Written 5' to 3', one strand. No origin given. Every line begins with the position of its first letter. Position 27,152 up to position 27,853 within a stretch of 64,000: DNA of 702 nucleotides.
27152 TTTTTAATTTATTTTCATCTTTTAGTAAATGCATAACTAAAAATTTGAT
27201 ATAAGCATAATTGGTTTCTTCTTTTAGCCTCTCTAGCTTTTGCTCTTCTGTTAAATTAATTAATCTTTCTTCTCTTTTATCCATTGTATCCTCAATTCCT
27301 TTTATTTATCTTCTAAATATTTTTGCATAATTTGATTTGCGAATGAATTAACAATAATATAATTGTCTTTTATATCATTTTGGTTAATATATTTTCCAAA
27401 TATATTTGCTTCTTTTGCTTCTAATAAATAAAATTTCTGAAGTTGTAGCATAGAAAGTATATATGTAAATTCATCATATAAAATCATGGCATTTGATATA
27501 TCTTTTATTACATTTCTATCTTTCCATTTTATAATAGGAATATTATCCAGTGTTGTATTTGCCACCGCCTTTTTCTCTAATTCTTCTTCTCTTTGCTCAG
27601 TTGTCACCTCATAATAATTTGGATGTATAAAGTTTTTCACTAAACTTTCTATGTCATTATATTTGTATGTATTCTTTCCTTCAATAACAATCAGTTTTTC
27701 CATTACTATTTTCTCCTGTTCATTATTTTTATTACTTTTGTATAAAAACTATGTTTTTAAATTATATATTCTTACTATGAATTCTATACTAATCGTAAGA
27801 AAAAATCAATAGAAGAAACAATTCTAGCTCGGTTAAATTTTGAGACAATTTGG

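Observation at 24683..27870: Self-contained three-gene amidoligase cassette bracketed by perfect 27-bp direct repeats between convergent eno and VWA genes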

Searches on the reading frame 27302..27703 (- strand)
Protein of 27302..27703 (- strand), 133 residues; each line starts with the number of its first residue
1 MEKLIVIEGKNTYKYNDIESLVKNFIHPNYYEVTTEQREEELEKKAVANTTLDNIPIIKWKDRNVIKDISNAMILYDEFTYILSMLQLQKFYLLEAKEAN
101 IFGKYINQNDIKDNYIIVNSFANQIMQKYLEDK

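Call 4: search_protein_families(library=pfam, proteins=[window:27302-27703:-], max_evalue=1)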
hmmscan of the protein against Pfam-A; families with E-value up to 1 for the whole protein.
window:27302-27703:- (133 aa): 0 families

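Call 14: search_protein_families(library=padloc, proteins=[window:27302-27703:-], max_evalue=1)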
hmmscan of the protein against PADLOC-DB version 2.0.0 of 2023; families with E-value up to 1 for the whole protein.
window:27302-27703:- (133 aa): 0 families

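Call 15: search_protein_families(library=phrogs, proteins=[window:27302-27703:-], max_evalue=1)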
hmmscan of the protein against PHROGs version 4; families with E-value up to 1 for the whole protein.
window:27302-27703:- (133 aa): 0 families

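Call 16: search_protein_families(library=ncbifam, proteins=[window:27302-27703:-], max_evalue=1)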
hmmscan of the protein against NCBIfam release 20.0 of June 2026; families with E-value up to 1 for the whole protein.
window:27302-27703:- (133 aa): 0 families

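Call 28: find_homologous_proteins(query=window:27302-27703:-, max_evalue=0.01)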
Query window:27302-27703:- (133 aa): 242 proteins with E <= 0.01 among 253 candidates; the best 120 are listed.
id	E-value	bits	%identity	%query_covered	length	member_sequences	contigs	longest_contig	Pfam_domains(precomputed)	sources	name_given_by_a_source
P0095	4.0e-78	277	100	100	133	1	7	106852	-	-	-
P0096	5.9e-78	277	100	100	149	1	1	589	-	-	-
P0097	4.6e-70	251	89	100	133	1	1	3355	-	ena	-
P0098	6.3e-70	251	90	100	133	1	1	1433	-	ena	-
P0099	2.7e-69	249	89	100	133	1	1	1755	-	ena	-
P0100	3.0e-69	249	89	100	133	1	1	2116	-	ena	-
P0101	8.1e-67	241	86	100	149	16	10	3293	-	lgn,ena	-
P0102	5.2e-55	203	92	80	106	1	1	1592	-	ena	-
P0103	1.6e-39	153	62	100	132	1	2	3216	-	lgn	-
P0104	2.7e-39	152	61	100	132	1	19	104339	-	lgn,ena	-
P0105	2.9e-39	152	61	100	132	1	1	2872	-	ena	-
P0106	3.1e-39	152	61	100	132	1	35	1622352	-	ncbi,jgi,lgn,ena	-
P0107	4.4e-39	151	61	100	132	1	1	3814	-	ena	-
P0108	7.5e-39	151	60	100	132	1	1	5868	-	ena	-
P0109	7.8e-39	151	60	99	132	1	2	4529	-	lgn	-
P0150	9.0e-36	141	60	99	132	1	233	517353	-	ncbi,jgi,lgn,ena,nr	ncbi:MAG: hypothetical protein HXK66_05320 [Clostridiales bacterium]|jgi:hypothetical protein|nr:hyp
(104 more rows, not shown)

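Call 30: find_encoding_contigs(protein=P0150, flank=8000, max_places=5)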
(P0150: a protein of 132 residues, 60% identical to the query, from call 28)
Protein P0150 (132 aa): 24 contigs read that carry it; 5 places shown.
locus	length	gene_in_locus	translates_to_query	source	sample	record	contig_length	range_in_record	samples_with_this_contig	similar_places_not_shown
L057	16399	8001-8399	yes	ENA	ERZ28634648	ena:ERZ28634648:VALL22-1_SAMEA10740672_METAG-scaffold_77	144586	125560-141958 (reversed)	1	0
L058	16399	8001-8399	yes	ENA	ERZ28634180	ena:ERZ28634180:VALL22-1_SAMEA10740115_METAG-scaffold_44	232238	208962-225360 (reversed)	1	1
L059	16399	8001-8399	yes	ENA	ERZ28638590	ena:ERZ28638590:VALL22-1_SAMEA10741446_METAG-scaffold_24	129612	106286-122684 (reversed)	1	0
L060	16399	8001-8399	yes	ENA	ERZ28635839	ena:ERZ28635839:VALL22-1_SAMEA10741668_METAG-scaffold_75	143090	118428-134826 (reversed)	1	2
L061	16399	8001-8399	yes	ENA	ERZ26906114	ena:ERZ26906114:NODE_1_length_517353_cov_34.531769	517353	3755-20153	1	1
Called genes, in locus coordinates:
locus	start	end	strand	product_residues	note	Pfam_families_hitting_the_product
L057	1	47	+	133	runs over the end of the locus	PF04266:ASCH (weak)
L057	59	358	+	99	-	-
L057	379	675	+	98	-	-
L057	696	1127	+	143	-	PF00293:NUDIX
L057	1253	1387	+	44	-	PF20234:DUF6591 (weak)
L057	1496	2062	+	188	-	-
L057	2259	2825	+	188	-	-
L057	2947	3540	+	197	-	-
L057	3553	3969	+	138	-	PF13527:Acetyltransf_9 (weak), PF13673:Acetyltransf_10, PF00583:Acetyltransf_1, PF13508:Acetyltransf_7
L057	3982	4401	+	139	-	PF00583:Acetyltransf_1, PF13673:Acetyltransf_10, PF13508:Acetyltransf_7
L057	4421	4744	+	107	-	PF03091:CutA1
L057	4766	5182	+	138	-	-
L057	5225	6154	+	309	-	PF03193:RsgA_GTPase, PF01926:MMR_HSR1, PF02421:FeoB_N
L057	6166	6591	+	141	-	PF00636:Ribonuclease_3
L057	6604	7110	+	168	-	-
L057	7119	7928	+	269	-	PF20234:DUF6591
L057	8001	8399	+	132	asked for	-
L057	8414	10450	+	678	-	PF12224:Amidoligase_2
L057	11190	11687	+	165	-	PF00665:rve, PF13683:rve_3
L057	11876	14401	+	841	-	PF00133:tRNA-synt_1, PF01406:tRNA-synt_1e (faint), PF09334:tRNA-synt_1g, PF13603:tRNA-synt_1_2 (weak), PF09334:tRNA-synt_1g, PF00133:tRNA-synt_1, PF08264:Anticodon_1, PF10458:Val_tRNA-synt_C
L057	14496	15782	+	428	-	PF05697:Trigger_N, PF00254:FKBP_C, PF05698:Trigger_C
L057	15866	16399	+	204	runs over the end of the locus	PF00574:CLP_protease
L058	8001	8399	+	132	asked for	-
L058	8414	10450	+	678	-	PF12224:Amidoligase_2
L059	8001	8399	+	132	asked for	-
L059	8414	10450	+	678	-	PF12224:Amidoligase_2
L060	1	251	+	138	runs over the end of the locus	PF13527:Acetyltransf_9 (weak), PF13673:Acetyltransf_10, PF00583:Acetyltransf_1, PF13508:Acetyltransf_7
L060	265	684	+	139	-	PF00583:Acetyltransf_1, PF13673:Acetyltransf_10, PF13508:Acetyltransf_7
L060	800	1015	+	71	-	-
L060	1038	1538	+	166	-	PF00583:Acetyltransf_1, PF13673:Acetyltransf_10, PF13508:Acetyltransf_7, PF08445:FR47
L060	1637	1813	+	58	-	-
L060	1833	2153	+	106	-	PF03091:CutA1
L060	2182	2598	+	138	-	-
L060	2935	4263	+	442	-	PF13175:AAA_15 (weak), PF13401:AAA_22 (faint), PF13304:AAA_21, PF13175:AAA_15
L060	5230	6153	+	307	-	PF03193:RsgA_GTPase, PF01926:MMR_HSR1, PF02421:FeoB_N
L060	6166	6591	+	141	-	PF00636:Ribonuclease_3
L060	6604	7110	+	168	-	-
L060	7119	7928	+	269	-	PF20234:DUF6591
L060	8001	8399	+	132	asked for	-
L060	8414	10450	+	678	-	PF12224:Amidoligase_2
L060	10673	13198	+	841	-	PF00133:tRNA-synt_1, PF01406:tRNA-synt_1e (faint), PF09334:tRNA-synt_1g, PF13603:tRNA-synt_1_2 (weak), PF09334:tRNA-synt_1g, PF08264:Anticodon_1, PF10458:Val_tRNA-synt_C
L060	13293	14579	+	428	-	PF05697:Trigger_N, PF00254:FKBP_C, PF05698:Trigger_C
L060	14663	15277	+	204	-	PF00574:CLP_protease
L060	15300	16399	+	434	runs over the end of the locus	PF06689:zf-C4_ClpX, PF00493:MCM (weak), PF05496:RuvB_N (weak), PF14532:Sigma54_activ_2 (weak), PF07724:AAA_2, PF00004:AAA, PF07728:AAA_5 (weak), PF10431:ClpB_D2-small, +2 more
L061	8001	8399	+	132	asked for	-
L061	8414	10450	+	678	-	PF12224:Amidoligase_2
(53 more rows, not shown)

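Call 31: find_encoding_contigs(protein=P0106, flank=8000, max_places=4)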
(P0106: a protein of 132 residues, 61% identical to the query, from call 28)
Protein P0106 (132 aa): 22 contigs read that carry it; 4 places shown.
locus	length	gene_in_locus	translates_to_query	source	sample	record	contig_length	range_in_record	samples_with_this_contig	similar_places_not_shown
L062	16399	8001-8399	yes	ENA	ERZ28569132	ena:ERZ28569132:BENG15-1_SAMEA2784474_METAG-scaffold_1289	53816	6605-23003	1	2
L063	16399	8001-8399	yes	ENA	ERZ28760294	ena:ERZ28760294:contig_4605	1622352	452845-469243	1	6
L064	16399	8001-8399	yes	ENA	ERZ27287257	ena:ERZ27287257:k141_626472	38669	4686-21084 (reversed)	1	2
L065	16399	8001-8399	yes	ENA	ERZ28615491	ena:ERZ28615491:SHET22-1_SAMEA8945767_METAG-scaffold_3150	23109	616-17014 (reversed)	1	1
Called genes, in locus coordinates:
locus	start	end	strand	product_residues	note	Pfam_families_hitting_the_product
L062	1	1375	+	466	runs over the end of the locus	PF06347:SH3_4 (faint), PF08239:SH3_3, PF18348:SH3_16 (faint), PF00018:SH3_1 (faint), PF07653:SH3_2 (faint), PF08239:SH3_3, PF00877:NLPC_P60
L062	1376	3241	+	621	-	PF13567:DUF4131, PF03772:Competence, PF00753:Lactamase_B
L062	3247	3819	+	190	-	-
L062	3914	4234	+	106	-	PF14076:DUF4258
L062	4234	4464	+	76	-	PF15731:MqsA_antitoxin (weak)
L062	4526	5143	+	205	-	PF08955:BofC_C (weak)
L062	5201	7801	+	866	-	PF00690:Cation_ATPase_N, PF08282:Hydrolase_3 (faint), PF00122:E1-E2_ATPase, PF00702:Hydrolase, PF13246:Cation_ATPase, PF12710:HAD (faint), PF00689:Cation_ATPase_C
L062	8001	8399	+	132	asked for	-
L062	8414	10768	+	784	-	PF12224:Amidoligase_2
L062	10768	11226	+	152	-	-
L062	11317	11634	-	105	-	-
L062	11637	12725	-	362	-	PF04055:Radical_SAM, PF13353:Fer4_12 (weak), PF13186:SPASM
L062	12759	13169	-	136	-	-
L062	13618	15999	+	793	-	PF01695:IstB_IS21 (faint), PF00004:AAA, PF17871:AAA_lid_9, PF00158:Sigma54_activat (weak), PF00004:AAA, PF07724:AAA_2, PF07728:AAA_5, PF10431:ClpB_D2-small, +9 more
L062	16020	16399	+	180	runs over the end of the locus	PF01066:CDP-OH_P_transf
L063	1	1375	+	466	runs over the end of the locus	PF06347:SH3_4 (faint), PF08239:SH3_3, PF18348:SH3_16 (faint), PF00018:SH3_1 (faint), PF07653:SH3_2 (faint), PF08239:SH3_3, PF00877:NLPC_P60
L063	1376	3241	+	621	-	PF13567:DUF4131, PF03772:Competence, PF00753:Lactamase_B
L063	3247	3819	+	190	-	-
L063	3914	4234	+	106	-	PF14076:DUF4258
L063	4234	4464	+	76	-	PF15731:MqsA_antitoxin (weak)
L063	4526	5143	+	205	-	PF08955:BofC_C (weak)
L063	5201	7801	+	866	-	PF00690:Cation_ATPase_N, PF08282:Hydrolase_3 (faint), PF00122:E1-E2_ATPase, PF00702:Hydrolase, PF13246:Cation_ATPase, PF12710:HAD (faint), PF00689:Cation_ATPase_C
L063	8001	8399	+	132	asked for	-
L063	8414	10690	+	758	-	PF12224:Amidoligase_2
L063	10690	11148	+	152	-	-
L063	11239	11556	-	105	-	-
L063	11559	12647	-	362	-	PF04055:Radical_SAM, PF13353:Fer4_12 (weak), PF13186:SPASM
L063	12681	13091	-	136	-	-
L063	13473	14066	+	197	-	PF13338:AbiEi_4 (weak)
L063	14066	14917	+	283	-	PF08843:AbiEii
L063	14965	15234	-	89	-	-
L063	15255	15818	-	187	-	-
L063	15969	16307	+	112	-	-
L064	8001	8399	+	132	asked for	-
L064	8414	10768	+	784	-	PF12224:Amidoligase_2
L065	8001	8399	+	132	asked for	-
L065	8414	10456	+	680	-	PF12224:Amidoligase_2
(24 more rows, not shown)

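Call 40: predict_structure(alignment_id=A2)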
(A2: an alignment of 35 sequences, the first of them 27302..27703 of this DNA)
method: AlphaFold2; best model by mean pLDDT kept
length: 133 residues; sequences in the alignment: 35
mean_pLDDT: 92.0   pTM: 0.87
mean pLDDT of the five models: 92.0, 91.6, 91.1, 86.6, 83.4
residues with pLDDT >= 90: 106; 70-90: 24; 50-70: 3; < 50: 0
segments of 3 or more residues with pLDDT < 50: none
pLDDT, mean of each block of 10 residues (from residue 1): 92 96 96 96 94 89 74 91 94 96 93 95 93 77
secondary structure, 60 per line:
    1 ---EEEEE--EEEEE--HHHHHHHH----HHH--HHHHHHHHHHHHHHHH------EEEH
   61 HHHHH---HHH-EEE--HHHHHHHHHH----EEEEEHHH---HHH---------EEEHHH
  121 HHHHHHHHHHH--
elements in order: E4-8 E11-15 H18-25 H35-50 E57-59 H60-65 E73-75 H78-87 E92-96 E115-117 H118-131

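Call 43: fold_search(model_id=the predicted structure, library=pdb)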
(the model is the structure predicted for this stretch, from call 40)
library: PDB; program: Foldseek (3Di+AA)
matches with E <= 10: 29; with E <= 0.001: 0
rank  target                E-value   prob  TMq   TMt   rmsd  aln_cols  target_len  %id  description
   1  4tma_D                1.6e+00  0.07  0.26  0.16  15.1       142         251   11  Crystal structure of gyrase bound to its inhibitor YacG (released 2014-07-23)
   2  6rkw_B                3.4e+00  0.03  0.19  0.05  17.6       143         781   12  CryoEM structure of the complete E. coli DNA Gyrase complex bound to a 130 bp DNA duplex (released 2019-11-06)
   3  5zkh_B                3.6e+00  0.02  0.15  0.15  15.0       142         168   15  Crystal Structure of N-terminal Domain of Plasmodium falciparum p43 (released 2019-04-24)
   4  6rku_B                4.0e+00  0.03  0.19  0.08  17.7       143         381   12  E. coli DNA Gyrase - DNA binding and cleavage domain in State 1 (released 2019-11-06)
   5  6waa_F                5.5e+00  0.01  0.13  0.04  18.2       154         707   14  K. pneumoniae Topoisomerase IV (ParE-ParC) in complex with DNA and compound 34 (7-[(1S,5R)-1-amino-3-azabicyclo[3.1.0] (released 2020-07-15)
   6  7z9c_B                5.9e+00  0.08  0.19  0.08   9.1        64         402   16  E.coli gyrase holocomplex with 217 bp DNA and albicidin (released 2023-02-15)
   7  2e0c_A                5.9e+00  0.06  0.24  0.09   7.6        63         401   16  crystal structure of isocitrate dehydrogenase from Sulfolobus tokodaii strain7 at 2.0 A resolution (released 2007-10-30)
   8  5kvu_D                6.2e+00  0.02  0.16  0.05  11.6       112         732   12  Crystal structure of isocitrate dehydrogenase-2 in complex with NADP(+) from Mycobacterium tuberculosis (released 2017-07-19)
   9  4tma_F                6.2e+00  0.01  0.19  0.09  18.7       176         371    9  Crystal structure of gyrase bound to its inhibitor YacG (released 2014-07-23)
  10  9a54_A                7.0e+00  0.10  0.16  0.04   1.9        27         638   22  Integrative model of GYRB-GYRA by crosslinking MS and deep learning (released 2024-09-18)
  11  7fiv_A                7.0e+00  0.01  0.20  0.09  14.6       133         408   10  Crystal structure of the complex formed by Wolbachia cytoplasmic incompatibility factors CidA and CidBND1-ND2 from wPi (released 2022-04-06)
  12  5e8c_A                7.0e+00  0.01  0.17  0.11  12.7       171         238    6  pseudorabies virus nuclear egress complex, pUL31, pUL34 (released 2015-12-23)
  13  4bvy_B                7.5e+00  0.02  0.18  0.15  10.9       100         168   11  Crystal structure of the AIMP3-MRS N-terminal domain complex (released 2014-07-16)
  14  5kvu_C                7.5e+00  0.02  0.17  0.05  11.2       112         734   12  Crystal structure of isocitrate dehydrogenase-2 in complex with NADP(+) from Mycobacterium tuberculosis (released 2017-07-19)
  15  6ca8                  7.5e+00  0.01  0.16  0.05  15.2       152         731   14  Crystal structure of Plasmodium falciparum topoisomerase II DNA-binding, cleavage and re-ligation domain (released 2019-02-06)
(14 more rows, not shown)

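Call 54: fold_search(model_id=the predicted structure, library=viral)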
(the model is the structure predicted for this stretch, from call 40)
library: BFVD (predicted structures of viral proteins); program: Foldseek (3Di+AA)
matches with E <= 10: 85; with E <= 0.001: 0
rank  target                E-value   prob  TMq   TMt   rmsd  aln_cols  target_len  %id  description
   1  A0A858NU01            4.4e-01  0.12  0.22  0.24  10.5       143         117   10  (no name in the UniProt tables at hand)
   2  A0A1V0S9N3            8.6e-01  0.04  0.18  0.07  13.8       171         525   18  p-loop_NTPase super family protein [Catovirus CTV1]
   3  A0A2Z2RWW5            1.5e+00  0.60  0.18  0.41   0.9        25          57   16  Transcriptional regulator [Lactococcus phage 62402]
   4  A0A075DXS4            1.6e+00  0.11  0.17  0.06   9.2        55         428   13  (no name in the UniProt tables at hand)
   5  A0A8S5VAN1            2.0e+00  0.10  0.19  0.16   7.5        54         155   13  Uncharacterized protein [Siphoviridae sp. ctfhy6]
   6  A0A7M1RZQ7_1          2.3e+00  0.04  0.21  0.04  14.1       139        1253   12  ART-PolyVal-like domain-containing protein [uncultured phage cr116_1]
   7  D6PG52                2.6e+00  0.02  0.16  0.07  14.9       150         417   13  (no name in the UniProt tables at hand)
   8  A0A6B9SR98            2.8e+00  0.07  0.25  0.33  11.6        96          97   14  (no name in the UniProt tables at hand)
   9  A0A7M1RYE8            3.0e+00  0.07  0.11  0.25   6.9        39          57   36  Uncharacterized protein [uncultured phage cr116_1]
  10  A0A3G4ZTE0            3.1e+00  0.03  0.23  0.16  20.6       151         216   15  Uncharacterized protein [Edafosvirus sp.]
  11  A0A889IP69            3.3e+00  0.04  0.25  0.25   9.4       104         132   10  (no name in the UniProt tables at hand)
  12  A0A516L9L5            3.3e+00  0.01  0.16  0.09  23.4       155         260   10  (no name in the UniProt tables at hand)
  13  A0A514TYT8            3.8e+00  0.16  0.19  0.37   5.4        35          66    8  (no name in the UniProt tables at hand)
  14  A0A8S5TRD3            3.8e+00  0.07  0.19  0.13   7.5        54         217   13  Uncharacterized protein [Siphoviridae sp. ctss15]
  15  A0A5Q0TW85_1          3.8e+00  0.02  0.18  0.03  14.8       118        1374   18  RNA-dependent RNA polymerase (Fragment) [Forneby virus]
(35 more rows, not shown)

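Call 64: search_protein_representatives(alignment_id=A2)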
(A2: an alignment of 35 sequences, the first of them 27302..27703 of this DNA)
Query: 35 sequences, 132 profile positions. Proteins with E-value up to 0.001 (for the whole library): 129; up to 1e-10: 81; up to 1e-30: 7. The best 129 are listed.
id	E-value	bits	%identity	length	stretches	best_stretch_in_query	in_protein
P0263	3.5e-59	214.8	-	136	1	1-131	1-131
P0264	1.5e-41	157.7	-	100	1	33-131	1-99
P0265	6.0e-38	146.1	-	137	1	1-131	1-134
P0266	8.7e-33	129.4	-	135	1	1-131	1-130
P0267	4.9e-32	126.9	-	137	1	1-130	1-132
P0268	4.6e-31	123.8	-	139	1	1-131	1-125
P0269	4.7e-31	123.8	-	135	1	1-131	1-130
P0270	5.4e-30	120.3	-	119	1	1-130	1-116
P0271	7.4e-30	119.9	-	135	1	2-131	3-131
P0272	4.0e-28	114.3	-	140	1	1-131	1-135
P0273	1.5e-27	112.4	-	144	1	2-131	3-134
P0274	1.8e-27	112.2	-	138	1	2-132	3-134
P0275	2.2e-27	111.9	-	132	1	2-130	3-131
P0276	4.7e-27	110.8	-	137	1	2-130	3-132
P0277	8.8e-27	109.9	-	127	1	2-130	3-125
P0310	1.8e-16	76.5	-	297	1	1-129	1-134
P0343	1.0e-10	58.0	-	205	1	2-130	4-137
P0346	2.0e-10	57.0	-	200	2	2-110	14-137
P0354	1.8e-09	53.9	-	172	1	1-127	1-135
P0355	2.9e-09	53.2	-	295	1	74-129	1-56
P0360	1.5e-08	50.9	-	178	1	1-127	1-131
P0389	3.7e-04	36.7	-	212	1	3-55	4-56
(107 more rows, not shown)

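Call 65: search_protein_families(library=pfam, proteins=[P0310, P0343, P0346, P0355, P0389, P0360, P0354], max_evalue=0.01)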
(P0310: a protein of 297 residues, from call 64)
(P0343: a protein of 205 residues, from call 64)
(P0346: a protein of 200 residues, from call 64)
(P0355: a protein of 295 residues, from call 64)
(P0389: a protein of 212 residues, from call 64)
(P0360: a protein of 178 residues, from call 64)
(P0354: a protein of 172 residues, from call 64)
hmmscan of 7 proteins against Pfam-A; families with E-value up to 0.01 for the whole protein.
P0310 (297 aa): 0 families

P0343 (205 aa): 0 families

P0346 (200 aa): 0 families

P0355 (295 aa): 0 families

P0389 (212 aa): 1 family
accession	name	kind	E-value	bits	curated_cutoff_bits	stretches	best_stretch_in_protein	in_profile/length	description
PF01515.24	PTA_PTB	-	7.6e-43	147.5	24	1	41-191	24-169/319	Phosphate acetyl/butaryl transferase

P0360 (178 aa): 0 families

P0354 (172 aa): 0 families

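Call 71: find_related_loci(query=A2, collection=viral_contigs, flank=8000)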
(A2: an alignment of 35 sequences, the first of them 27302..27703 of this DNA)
Query A2 (133 aa) in viral_contigs; peptide patterns used: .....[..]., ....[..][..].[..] (x = any residue, [..] = any of these).
216 stretches matched a pattern, but none encodes a relative of the query by tblastn (E <= 1e-3).

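Call 78: search_solved_structures(query=A2, max_evalue=10)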
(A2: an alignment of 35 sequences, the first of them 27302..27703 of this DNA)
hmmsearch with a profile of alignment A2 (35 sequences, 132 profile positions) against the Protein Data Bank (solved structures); distinct sequences matched with E-value up to 10: 14.
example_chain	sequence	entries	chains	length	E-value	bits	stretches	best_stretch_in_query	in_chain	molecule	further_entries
6nr8_E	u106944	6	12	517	0.41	13.9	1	42-90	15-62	T-complex protein 1 subunit epsilon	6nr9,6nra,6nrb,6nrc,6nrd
9umt_G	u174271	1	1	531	0.42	13.9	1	41-90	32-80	T-complex protein 1 subunit epsilon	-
7wz3_E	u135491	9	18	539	0.44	13.8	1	41-90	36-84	T-complex protein 1 subunit epsilon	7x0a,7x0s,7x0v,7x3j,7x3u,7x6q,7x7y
8sfe_e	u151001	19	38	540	0.44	13.8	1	41-90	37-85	T-complex protein 1 subunit epsilon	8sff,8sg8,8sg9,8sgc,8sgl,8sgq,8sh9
5uyx_A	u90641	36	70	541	0.44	13.8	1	41-90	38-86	T-complex protein 1 subunit epsilon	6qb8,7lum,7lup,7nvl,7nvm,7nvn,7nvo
5uyz_A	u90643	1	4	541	0.44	13.8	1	41-90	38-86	T-complex protein 1 subunit epsilon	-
3iyg_E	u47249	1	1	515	0.46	13.7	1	41-90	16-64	T-complex protein 1 subunit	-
8ajm_C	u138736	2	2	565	0.5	13.6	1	41-90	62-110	T-complex protein 1 subunit epsilon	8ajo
4b2t_E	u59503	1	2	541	0.5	13.6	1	41-90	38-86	T-COMPLEX PROTEIN 1 SUBUNIT EPSILON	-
9fqr_Gs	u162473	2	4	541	0.51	13.6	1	41-90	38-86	T-complex protein 1 subunit epsilon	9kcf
5vfp_c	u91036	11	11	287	2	11.7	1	18-53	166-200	26S proteasome non-ATPase regulatory subunit 14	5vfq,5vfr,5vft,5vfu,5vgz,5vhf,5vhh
12bm_c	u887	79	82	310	2.2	11.5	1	18-53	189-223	26S proteasome non-ATPase regulatory subunit 14 | Proteasome (Prosome, macropain) 26S subunit, non-ATPase, 14 | RPN11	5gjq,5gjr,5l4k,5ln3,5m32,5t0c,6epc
22mm_c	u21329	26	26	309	2.2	11.5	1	18-53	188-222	26S proteasome non-ATPase regulatory subunit 14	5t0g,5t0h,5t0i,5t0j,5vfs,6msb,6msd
2pt7_G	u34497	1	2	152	2.6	11.3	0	9-62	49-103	Hypothetical protein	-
